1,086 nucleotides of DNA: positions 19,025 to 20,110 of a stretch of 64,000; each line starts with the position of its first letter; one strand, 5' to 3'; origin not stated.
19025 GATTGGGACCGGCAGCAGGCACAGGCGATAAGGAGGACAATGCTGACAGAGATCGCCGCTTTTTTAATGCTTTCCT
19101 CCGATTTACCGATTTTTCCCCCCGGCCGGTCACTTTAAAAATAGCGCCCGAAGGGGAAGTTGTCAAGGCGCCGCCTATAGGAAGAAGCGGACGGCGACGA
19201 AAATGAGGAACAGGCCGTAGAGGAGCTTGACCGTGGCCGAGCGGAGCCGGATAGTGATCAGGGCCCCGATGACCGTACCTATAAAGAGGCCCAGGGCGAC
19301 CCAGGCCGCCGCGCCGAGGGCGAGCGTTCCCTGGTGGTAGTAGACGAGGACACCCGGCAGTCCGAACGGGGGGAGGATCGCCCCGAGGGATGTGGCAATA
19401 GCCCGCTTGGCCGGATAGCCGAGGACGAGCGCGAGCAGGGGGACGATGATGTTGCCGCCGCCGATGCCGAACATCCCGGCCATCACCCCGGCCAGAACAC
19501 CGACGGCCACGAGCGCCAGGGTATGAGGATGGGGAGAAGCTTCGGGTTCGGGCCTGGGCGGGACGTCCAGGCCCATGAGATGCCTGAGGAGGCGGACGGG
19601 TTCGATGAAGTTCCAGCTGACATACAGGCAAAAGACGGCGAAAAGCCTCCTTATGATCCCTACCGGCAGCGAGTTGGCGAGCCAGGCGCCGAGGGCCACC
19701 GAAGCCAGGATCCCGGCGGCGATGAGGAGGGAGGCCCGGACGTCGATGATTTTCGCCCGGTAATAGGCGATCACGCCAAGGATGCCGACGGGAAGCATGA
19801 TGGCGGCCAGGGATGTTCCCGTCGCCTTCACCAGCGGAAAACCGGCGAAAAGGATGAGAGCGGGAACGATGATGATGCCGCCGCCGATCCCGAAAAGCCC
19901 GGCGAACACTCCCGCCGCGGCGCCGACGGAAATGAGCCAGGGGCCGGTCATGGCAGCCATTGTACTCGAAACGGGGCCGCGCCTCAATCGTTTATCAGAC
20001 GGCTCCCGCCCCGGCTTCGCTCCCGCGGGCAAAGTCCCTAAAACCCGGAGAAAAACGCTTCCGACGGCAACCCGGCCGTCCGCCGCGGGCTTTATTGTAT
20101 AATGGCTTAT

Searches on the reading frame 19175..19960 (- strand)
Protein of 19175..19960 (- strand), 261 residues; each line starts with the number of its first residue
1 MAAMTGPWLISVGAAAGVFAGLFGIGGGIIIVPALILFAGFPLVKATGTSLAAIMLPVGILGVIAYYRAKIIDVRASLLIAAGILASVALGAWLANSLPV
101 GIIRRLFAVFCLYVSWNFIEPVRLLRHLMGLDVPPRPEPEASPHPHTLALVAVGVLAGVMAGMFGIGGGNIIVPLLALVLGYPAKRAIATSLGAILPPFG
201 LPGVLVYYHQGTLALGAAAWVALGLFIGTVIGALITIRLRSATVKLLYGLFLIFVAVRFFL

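Call 16: find_encoding_contigs(protein=window:19175-19960:-, flank=4000, max_places=10)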
Protein window:19175-19960:- (261 aa): 5 contigs read that carry it; 4 places shown.
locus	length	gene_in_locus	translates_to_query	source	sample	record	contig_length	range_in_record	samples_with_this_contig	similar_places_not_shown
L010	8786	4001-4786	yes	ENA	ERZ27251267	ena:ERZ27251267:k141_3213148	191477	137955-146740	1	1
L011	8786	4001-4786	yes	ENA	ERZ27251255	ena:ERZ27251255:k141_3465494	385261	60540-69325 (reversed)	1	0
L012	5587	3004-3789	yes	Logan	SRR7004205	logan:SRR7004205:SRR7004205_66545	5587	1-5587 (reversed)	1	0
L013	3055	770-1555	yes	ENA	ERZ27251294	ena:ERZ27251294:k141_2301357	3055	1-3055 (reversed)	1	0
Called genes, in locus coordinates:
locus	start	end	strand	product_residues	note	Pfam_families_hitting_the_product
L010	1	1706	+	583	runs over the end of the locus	PF07944:Beta-AFase-like_GH127_cat, PF20736:Glyco_hydro127M, PF16375:DUF4986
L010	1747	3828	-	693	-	PF07944:Beta-AFase-like_GH127_cat, PF20736:Glyco_hydro127M, PF20737:Glyco_hydro127C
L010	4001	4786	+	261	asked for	PF01925:TauE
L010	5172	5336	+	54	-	-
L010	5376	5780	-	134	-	PF03061:4HBT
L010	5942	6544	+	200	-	PF00156:Pribosyltran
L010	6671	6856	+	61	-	-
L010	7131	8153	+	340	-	PF13145:Rotamase_2, PF13616:Rotamase_3, PF00639:Rotamase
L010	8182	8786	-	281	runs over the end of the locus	PF04909:Amidohydro_2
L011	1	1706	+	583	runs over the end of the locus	PF07944:Beta-AFase-like_GH127_cat, PF20736:Glyco_hydro127M, PF16375:DUF4986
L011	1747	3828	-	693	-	PF07944:Beta-AFase-like_GH127_cat, PF20736:Glyco_hydro127M, PF20737:Glyco_hydro127C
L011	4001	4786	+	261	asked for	PF01925:TauE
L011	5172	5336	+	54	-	-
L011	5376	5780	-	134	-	PF03061:4HBT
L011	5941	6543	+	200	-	PF00156:Pribosyltran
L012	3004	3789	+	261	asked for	PF01925:TauE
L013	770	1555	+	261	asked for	PF01925:TauE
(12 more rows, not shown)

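Call 22: find_homologous_proteins(query=window:19178-19960:-, max_evalue=1e-60)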
Query window:19178-19960:- (261 aa): 341 proteins with E <= 1e-60 among 8000 candidates; the best 120 are listed.
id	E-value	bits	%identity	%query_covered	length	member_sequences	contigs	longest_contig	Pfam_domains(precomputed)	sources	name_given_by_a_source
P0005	3.5e-139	481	91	100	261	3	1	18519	PF01925.26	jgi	jgi:uncharacterized membrane protein YfcA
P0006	8.2e-129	447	84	99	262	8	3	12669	PF01925.26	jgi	jgi:uncharacterized membrane protein YfcA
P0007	8.6e-125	434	80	100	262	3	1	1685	PF01925.26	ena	-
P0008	5.2e-123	428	81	98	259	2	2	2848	PF01925.26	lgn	-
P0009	1.4e-122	427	80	100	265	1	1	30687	PF01925.26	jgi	jgi:uncharacterized membrane protein YfcA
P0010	4.9e-122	425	81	99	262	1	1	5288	PF01925.26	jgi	jgi:uncharacterized membrane protein YfcA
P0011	6.5e-122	424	81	99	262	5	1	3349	PF01925.26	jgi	jgi:uncharacterized membrane protein YfcA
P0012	9.1e-122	424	78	99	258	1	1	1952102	PF01925.26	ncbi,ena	-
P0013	1.6e-121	423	80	99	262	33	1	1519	PF01925.26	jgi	jgi:uncharacterized membrane protein YfcA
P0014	2.1e-121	423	80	100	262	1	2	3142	PF01925.26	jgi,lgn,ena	-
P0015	4.0e-121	422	81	98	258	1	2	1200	PF01925.26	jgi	jgi:uncharacterized membrane protein YfcA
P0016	4.2e-121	422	81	99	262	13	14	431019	PF01925.26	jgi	jgi:uncharacterized membrane protein YfcA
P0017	7.8e-121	421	80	98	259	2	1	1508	PF01925.26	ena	-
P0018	8.5e-121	421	78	99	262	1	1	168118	PF01925.26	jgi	jgi:uncharacterized membrane protein YfcA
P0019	3.1e-120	419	81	98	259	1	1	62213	PF01925.26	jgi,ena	-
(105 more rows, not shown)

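Call 24: find_encoding_contigs(protein=P0006, flank=2500, max_places=4)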
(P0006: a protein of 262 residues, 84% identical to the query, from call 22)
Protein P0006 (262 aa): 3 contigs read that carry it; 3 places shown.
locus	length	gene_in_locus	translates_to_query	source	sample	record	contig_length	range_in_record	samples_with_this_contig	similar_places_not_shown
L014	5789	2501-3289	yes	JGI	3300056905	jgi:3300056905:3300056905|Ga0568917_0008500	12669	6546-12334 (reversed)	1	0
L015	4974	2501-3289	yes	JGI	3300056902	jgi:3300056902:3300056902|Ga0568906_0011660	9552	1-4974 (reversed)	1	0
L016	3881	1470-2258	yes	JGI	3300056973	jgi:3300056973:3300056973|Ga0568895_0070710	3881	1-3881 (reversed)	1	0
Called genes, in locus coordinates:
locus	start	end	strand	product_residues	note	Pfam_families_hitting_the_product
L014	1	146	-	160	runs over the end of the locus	?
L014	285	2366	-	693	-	PF07944:Beta-AFase-like_GH127_cat, PF20736:Glyco_hydro127M, PF20737:Glyco_hydro127C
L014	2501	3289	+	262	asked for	PF01925:TauE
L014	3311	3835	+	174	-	PF12690:BsuPI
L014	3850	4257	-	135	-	PF03061:4HBT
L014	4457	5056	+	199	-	PF00156:Pribosyltran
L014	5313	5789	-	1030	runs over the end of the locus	PF00873:ACR_tran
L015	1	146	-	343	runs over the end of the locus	PF00149:Metallophos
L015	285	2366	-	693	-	PF07944:Beta-AFase-like_GH127_cat, PF20736:Glyco_hydro127M, PF20737:Glyco_hydro127C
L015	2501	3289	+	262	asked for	PF01925:TauE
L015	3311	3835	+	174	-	PF12690:BsuPI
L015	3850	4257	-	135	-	PF03061:4HBT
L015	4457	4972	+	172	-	?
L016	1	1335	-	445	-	?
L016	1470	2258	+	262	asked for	PF01925:TauE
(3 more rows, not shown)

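Call 25: find_encoding_contigs(protein=P0016, flank=2500, max_places=4)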
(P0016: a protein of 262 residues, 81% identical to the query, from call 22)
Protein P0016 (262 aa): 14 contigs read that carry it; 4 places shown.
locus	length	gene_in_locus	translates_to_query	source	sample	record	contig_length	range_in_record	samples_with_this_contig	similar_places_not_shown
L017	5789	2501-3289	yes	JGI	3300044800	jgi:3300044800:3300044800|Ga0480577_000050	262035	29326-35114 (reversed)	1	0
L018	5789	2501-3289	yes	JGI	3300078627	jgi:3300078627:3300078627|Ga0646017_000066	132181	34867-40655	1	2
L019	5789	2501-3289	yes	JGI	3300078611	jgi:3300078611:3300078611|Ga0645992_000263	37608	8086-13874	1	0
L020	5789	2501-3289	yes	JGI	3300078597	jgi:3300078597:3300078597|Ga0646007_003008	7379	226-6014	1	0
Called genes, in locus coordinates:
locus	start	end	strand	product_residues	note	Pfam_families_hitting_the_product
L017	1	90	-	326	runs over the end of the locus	PF00149:Metallophos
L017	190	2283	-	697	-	PF07944:Beta-AFase-like_GH127_cat, PF20736:Glyco_hydro127M, PF20737:Glyco_hydro127C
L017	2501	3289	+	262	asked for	PF01925:TauE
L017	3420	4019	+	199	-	PF00156:Pribosyltran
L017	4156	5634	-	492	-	PF02321:OEP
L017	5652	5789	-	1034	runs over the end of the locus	PF00873:ACR_tran, PF03176:MMPL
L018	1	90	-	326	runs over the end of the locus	PF00149:Metallophos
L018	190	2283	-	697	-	PF07944:Beta-AFase-like_GH127_cat, PF20736:Glyco_hydro127M, PF20737:Glyco_hydro127C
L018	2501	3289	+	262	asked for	PF01925:TauE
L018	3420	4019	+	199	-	PF00156:Pribosyltran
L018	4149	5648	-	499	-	PF02321:OEP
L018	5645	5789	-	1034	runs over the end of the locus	PF00873:ACR_tran, PF03176:MMPL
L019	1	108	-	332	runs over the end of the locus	PF00149:Metallophos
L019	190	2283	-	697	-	PF07944:Beta-AFase-like_GH127_cat, PF20736:Glyco_hydro127M, PF20737:Glyco_hydro127C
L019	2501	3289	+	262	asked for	PF01925:TauE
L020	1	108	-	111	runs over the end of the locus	?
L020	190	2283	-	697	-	PF07944:Beta-AFase-like_GH127_cat, PF20736:Glyco_hydro127M, PF20737:Glyco_hydro127C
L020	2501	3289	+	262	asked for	PF01925:TauE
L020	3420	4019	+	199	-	PF00156:Pribosyltran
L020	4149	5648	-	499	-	PF02321:OEP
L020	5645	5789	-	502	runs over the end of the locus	PF00873:ACR_tran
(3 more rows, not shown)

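Call 26: find_encoding_contigs(protein=P0009, flank=2500, max_places=3)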
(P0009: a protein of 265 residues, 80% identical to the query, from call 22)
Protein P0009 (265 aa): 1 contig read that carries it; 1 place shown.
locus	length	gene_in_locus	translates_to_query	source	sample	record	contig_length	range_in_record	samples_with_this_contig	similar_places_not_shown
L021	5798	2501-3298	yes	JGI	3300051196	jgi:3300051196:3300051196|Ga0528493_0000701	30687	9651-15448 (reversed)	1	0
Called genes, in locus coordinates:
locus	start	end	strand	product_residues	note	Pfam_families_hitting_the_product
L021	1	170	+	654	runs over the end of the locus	PF07944:Beta-AFase-like_GH127_cat, PF20736:Glyco_hydro127M, PF16375:DUF4986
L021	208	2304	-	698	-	PF07944:Beta-AFase-like_GH127_cat, PF20736:Glyco_hydro127M, PF20737:Glyco_hydro127C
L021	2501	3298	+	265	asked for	PF01925:TauE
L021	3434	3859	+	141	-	PF12690:BsuPI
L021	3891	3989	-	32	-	-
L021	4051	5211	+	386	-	PF02417:Chromate_transp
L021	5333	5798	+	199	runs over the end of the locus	PF00156:Pribosyltran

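Call 45: find_encoding_contigs(protein=P0019, flank=1500, max_places=2)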
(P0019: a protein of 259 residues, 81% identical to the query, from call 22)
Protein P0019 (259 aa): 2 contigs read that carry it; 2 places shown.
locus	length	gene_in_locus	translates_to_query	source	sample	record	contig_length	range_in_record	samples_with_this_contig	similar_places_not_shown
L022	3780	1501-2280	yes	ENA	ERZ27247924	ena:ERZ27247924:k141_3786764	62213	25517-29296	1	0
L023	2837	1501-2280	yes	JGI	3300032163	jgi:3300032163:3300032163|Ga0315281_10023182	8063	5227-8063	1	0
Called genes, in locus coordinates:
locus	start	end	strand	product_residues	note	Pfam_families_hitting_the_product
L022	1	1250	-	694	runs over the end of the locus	PF07944:Beta-AFase-like_GH127_cat, PF20736:Glyco_hydro127M, PF20737:Glyco_hydro127C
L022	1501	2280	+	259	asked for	PF01925:TauE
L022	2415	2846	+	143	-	PF12690:BsuPI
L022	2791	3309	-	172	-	PF03061:4HBT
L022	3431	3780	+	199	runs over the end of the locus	PF00156:Pribosyltran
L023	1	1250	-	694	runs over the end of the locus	PF07944:Beta-AFase-like_GH127_cat, PF20736:Glyco_hydro127M, PF20737:Glyco_hydro127C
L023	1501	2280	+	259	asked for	PF01925:TauE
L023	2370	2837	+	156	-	?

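Call 46: find_encoding_contigs(protein=P0012, flank=1500, max_places=2)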
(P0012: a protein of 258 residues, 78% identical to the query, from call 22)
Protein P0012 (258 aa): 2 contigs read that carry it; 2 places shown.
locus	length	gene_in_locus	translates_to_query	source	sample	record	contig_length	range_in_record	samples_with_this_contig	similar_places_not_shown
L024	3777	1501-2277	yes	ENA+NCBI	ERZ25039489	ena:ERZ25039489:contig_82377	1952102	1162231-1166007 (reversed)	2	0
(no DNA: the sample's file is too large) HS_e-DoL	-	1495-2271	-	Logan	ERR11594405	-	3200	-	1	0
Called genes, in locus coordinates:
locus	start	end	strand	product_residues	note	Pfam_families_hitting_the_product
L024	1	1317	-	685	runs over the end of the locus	PF07944:Beta-AFase-like_GH127_cat, PF20736:Glyco_hydro127M, PF20737:Glyco_hydro127C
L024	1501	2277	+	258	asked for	PF01925:TauE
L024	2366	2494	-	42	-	-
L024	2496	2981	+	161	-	PF12690:BsuPI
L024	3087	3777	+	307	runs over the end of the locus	PF13505:OMP_b-brl (weak)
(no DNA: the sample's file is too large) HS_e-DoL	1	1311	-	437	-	?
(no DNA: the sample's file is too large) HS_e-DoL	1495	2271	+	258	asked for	PF01925:TauE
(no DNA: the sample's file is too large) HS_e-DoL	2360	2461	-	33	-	-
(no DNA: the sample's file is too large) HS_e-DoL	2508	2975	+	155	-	PF12690:BsuPI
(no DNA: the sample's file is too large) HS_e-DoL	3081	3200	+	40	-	?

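Call 47: find_encoding_contigs(protein=P0018, flank=1500, max_places=2)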
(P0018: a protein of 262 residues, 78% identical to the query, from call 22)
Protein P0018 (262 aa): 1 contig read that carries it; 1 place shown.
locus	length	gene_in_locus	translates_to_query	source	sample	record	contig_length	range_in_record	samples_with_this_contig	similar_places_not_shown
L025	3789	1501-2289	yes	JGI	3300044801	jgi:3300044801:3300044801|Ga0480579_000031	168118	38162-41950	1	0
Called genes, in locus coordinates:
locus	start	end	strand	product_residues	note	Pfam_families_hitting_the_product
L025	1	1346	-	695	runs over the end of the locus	PF07944:Beta-AFase-like_GH127_cat, PF20736:Glyco_hydro127M, PF20737:Glyco_hydro127C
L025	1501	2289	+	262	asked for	PF01925:TauE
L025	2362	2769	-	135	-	PF01575:MaoC_dehydratas (weak), PF03061:4HBT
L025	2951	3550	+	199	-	PF00156:Pribosyltran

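Call 49: list_cluster_members(proteins=[L022:2415-2846:+, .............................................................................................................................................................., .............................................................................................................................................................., window:18628-19092:-])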
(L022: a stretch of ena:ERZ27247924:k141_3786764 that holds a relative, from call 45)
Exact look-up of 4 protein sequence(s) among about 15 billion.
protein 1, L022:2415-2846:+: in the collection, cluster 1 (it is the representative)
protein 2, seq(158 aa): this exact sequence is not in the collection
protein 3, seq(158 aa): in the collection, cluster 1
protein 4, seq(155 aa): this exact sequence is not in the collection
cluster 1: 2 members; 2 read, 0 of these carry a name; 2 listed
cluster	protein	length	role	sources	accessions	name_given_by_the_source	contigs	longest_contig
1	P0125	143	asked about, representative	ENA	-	-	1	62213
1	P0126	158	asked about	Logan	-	-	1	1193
